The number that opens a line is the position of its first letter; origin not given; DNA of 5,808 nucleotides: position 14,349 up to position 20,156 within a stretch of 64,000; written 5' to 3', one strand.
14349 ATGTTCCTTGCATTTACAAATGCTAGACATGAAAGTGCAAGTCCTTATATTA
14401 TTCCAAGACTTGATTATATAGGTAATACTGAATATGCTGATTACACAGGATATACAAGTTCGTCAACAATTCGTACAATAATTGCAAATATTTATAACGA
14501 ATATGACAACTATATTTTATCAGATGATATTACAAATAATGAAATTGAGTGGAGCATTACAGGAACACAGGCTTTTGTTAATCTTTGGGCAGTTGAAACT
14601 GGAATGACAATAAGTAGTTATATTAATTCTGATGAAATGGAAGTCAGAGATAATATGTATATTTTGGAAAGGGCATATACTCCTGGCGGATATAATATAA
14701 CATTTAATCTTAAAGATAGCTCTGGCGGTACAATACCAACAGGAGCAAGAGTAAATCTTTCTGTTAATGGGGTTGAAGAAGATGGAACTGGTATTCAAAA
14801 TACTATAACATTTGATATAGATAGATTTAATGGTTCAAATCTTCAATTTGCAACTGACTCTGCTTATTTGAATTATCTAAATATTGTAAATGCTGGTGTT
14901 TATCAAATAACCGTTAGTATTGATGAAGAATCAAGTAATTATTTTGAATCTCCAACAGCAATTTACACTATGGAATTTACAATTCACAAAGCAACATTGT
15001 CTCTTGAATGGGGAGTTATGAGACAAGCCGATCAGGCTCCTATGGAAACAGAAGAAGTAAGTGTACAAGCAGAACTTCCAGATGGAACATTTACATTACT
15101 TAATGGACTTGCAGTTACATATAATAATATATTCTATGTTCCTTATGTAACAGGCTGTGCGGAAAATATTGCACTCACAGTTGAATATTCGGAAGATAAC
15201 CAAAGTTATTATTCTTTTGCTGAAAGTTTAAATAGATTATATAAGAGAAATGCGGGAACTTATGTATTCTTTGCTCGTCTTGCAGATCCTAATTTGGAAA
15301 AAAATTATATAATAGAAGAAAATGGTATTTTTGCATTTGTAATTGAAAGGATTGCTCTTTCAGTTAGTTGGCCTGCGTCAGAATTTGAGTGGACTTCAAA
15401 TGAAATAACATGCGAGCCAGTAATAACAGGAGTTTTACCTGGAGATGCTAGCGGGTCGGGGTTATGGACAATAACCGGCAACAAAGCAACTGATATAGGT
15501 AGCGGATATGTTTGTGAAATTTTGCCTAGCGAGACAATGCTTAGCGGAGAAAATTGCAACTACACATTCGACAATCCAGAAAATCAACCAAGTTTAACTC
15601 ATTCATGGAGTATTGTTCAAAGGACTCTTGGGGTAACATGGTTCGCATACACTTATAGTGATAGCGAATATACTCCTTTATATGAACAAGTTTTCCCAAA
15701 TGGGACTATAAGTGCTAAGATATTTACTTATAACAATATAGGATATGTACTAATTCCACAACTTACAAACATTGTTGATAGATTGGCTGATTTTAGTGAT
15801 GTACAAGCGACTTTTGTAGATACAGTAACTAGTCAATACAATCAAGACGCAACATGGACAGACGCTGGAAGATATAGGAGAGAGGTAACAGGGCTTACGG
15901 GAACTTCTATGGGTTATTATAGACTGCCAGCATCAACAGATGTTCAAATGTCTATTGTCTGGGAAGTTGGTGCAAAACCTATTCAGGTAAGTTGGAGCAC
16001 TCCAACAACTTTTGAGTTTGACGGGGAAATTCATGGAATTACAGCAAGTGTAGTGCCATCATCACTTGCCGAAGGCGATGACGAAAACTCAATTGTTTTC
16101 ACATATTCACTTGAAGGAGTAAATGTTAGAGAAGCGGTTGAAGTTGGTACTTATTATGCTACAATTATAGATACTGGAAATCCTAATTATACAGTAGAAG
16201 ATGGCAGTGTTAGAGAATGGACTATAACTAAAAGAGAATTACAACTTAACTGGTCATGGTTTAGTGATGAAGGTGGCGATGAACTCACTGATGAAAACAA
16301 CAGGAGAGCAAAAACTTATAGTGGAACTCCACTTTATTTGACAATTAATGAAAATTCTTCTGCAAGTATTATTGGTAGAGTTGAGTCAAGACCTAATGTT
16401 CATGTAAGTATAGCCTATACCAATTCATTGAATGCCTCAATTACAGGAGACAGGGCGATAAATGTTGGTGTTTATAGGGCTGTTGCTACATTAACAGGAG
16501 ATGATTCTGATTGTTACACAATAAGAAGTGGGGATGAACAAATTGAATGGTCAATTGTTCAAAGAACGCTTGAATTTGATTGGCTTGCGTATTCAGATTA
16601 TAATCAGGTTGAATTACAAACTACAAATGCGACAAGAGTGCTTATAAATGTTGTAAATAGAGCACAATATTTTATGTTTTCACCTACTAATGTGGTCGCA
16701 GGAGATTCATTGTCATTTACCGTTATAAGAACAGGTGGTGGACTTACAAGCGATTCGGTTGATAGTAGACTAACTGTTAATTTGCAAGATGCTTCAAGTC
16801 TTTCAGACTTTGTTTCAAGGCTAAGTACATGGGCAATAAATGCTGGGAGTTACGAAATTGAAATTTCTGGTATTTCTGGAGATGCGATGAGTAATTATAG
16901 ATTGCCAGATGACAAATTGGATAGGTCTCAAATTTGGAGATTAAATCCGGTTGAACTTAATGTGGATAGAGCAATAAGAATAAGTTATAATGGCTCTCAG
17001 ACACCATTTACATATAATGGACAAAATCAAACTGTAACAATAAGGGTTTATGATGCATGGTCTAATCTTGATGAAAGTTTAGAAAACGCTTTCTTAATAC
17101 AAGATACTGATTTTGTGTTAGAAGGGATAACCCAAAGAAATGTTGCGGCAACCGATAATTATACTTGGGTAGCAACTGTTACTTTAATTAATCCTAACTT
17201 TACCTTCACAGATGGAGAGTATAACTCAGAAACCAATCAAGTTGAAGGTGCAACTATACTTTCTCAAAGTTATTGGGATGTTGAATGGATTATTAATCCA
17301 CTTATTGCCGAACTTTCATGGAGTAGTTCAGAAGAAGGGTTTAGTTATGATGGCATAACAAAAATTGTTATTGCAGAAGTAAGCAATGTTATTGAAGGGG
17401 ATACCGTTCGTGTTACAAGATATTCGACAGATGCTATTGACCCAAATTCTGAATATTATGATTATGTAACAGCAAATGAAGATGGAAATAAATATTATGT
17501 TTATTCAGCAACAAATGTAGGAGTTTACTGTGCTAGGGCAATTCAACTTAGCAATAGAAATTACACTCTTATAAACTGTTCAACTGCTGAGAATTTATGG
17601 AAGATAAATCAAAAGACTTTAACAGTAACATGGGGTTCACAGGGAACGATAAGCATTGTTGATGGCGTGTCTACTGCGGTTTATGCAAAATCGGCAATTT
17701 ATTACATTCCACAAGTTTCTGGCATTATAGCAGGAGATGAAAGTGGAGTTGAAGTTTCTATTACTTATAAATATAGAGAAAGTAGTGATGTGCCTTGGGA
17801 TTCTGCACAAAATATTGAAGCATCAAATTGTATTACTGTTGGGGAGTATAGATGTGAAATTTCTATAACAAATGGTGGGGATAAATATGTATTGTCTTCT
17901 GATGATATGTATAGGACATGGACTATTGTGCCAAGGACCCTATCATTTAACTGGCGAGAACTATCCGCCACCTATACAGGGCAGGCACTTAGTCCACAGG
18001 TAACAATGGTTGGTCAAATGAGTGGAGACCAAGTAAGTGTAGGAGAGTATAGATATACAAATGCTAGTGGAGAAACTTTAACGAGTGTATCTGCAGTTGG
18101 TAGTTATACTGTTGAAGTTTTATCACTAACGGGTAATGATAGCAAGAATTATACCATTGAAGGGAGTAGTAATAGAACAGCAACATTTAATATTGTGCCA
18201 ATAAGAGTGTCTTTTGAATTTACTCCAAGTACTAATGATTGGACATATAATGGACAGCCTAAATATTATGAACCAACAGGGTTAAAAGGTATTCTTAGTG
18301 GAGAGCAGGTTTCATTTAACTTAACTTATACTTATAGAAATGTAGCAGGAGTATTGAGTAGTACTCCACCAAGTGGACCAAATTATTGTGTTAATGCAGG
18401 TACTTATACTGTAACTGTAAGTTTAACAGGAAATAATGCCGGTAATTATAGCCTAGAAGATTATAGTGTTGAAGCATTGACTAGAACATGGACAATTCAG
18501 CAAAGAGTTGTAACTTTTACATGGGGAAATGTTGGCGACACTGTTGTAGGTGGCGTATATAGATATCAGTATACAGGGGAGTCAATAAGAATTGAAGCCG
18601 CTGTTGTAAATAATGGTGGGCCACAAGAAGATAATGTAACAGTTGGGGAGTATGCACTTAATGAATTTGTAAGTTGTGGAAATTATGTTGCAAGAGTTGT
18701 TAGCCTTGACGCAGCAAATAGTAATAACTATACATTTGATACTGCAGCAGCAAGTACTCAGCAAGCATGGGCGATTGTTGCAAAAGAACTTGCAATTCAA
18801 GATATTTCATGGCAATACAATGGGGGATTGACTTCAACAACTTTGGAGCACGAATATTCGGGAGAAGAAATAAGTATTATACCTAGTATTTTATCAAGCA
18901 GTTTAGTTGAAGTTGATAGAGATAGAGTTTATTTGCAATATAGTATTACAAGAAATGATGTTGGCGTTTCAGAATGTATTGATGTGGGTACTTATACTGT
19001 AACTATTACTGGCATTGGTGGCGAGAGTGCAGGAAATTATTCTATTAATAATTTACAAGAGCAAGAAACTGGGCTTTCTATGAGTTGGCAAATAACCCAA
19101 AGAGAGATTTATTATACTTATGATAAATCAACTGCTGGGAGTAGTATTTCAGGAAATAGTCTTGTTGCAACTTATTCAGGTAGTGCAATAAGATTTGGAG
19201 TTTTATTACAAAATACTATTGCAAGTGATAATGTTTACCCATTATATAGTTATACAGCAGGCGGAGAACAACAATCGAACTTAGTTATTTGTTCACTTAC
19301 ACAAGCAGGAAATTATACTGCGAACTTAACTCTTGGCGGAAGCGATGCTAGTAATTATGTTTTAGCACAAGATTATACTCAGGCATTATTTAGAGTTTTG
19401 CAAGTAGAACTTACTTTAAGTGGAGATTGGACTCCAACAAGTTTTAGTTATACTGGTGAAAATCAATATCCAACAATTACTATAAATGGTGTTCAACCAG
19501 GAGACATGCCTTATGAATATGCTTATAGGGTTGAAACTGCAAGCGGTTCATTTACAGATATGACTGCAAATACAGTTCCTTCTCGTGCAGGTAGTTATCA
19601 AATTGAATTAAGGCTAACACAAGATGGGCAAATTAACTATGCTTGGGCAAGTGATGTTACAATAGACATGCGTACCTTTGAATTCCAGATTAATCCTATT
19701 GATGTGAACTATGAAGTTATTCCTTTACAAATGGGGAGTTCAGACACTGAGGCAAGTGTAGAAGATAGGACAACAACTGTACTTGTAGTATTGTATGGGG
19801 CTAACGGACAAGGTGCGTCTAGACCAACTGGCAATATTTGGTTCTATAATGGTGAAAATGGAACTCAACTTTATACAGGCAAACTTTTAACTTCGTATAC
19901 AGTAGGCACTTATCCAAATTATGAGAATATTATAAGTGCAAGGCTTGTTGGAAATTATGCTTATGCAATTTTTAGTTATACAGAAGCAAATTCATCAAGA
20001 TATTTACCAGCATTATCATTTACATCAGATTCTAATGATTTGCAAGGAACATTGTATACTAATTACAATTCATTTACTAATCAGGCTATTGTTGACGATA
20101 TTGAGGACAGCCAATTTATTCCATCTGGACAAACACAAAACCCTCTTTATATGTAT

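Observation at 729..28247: A single 27.5-kb ORF encoding a ~9,170-residue tail-anchored surface protein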

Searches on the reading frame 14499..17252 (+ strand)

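Call 8: search_protein_families(library=pfam, proteins=[window:14499-17252:+], max_evalue=0.01)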
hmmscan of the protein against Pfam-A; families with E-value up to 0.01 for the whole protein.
window:14499-17252:+ (918 aa): 0 families

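Call 24: search_protein_families(library=ncbifam, proteins=[window:14499-17252:+], max_evalue=0.1)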
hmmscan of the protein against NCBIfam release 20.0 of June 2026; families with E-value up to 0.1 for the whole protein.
window:14499-17252:+ (918 aa): 1 family
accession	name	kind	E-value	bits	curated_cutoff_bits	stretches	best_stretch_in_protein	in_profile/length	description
NF009729.0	PRK13254.1-3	equivalog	0.03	14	171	0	710-756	21-67/155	cytochrome c maturation protein CcmE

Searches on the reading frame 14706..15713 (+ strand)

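Call 64: search_protein_families(library=pfam, proteins=[window:14706-15713:+], max_evalue=0.1)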
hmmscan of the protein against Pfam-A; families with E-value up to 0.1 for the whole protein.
window:14706-15713:+ (336 aa): 1 family
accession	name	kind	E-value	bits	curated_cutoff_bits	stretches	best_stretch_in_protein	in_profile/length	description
PF20050.4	DUF6452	-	0.051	14.2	27.1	0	45-99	27-82/108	Family of unknown function (DUF6452)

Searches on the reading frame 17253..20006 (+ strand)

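Call 8: search_protein_families(library=pfam, proteins=[window:17253-20006:+], max_evalue=0.01)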
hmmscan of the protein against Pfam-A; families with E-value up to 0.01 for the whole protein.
window:17253-20006:+ (918 aa): 2 families
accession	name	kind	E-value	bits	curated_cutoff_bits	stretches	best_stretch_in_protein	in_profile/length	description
PF18657.6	YDG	-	0.00081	20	25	1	244-304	20-82/85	YDG domain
PF17883.6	MBG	-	0.0028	18.6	23.3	0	237-315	10-96/97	MBG domain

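Call 24: search_protein_families(library=ncbifam, proteins=[window:17253-20006:+], max_evalue=0.1)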
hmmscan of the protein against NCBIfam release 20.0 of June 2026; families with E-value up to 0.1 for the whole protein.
window:17253-20006:+ (918 aa): 0 families

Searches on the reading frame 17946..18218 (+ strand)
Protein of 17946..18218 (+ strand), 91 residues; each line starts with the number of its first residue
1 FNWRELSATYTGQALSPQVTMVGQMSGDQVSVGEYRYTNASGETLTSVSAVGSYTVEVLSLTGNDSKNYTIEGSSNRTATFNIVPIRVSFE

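Call 39: search_protein_families(library=pfam, alignment_id=A1, max_evalue=0.1)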
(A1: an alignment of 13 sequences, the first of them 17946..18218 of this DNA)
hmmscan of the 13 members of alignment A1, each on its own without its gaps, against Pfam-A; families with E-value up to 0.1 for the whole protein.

A. member 1, window:17946-18218:+ (91 aa): 2 families
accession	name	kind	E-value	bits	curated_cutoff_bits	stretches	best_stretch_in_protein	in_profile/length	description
PF18657.6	YDG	-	0.00019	22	25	1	13-73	26-82/85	YDG domain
PF17883.6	MBG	-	0.005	17.7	23.3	1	7-84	11-96/97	MBG domain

B. families by the number of members that match (of 13 scanned): 7 families
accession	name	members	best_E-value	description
PF18657.6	YDG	4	0.00019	YDG domain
PF17883.6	MBG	2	0.005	MBG domain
PF18676.6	MBG_2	2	0.035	MBG domain (YGX type)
PF23968.1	Phage_cement_3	1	0.0054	Phage cement protein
PF07705.17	CARDB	1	0.046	CARDB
PF20701.3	HetE-N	1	0.079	Het-E N-terminal domain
PF09371.15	Tex_N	1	0.088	Tex-like protein N-terminal domain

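Call 41: search_solved_structures(query=A1, max_evalue=1)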
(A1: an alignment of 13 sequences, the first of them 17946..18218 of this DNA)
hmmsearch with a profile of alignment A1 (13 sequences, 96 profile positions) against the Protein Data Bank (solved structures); distinct sequences matched with E-value up to 1: 8.
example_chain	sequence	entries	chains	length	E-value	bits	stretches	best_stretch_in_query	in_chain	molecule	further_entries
4ng0_A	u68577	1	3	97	0.00079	22.8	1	5-91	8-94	LAR_0958 cell surface adhesin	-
3qp3_A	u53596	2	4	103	0.11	15.9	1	17-74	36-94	Titin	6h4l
2l6n_A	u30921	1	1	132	0.28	14.6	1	45-80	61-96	uncharacterized protein YP_001092504.1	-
9b0x_T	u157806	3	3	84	0.34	14.3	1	46-90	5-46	ATP synthase subunit e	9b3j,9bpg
8g4l_bm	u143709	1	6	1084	0.54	13.7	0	67-93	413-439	Titin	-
2lie_A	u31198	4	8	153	0.71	13.3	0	61-91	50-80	CCL2 lectin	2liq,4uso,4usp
2if7_A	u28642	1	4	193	0.82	13.1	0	5-79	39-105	SLAM family member 6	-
7y5j_A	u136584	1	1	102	0.89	13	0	32-71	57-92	Down Syndrome Cell Adhesion Molecules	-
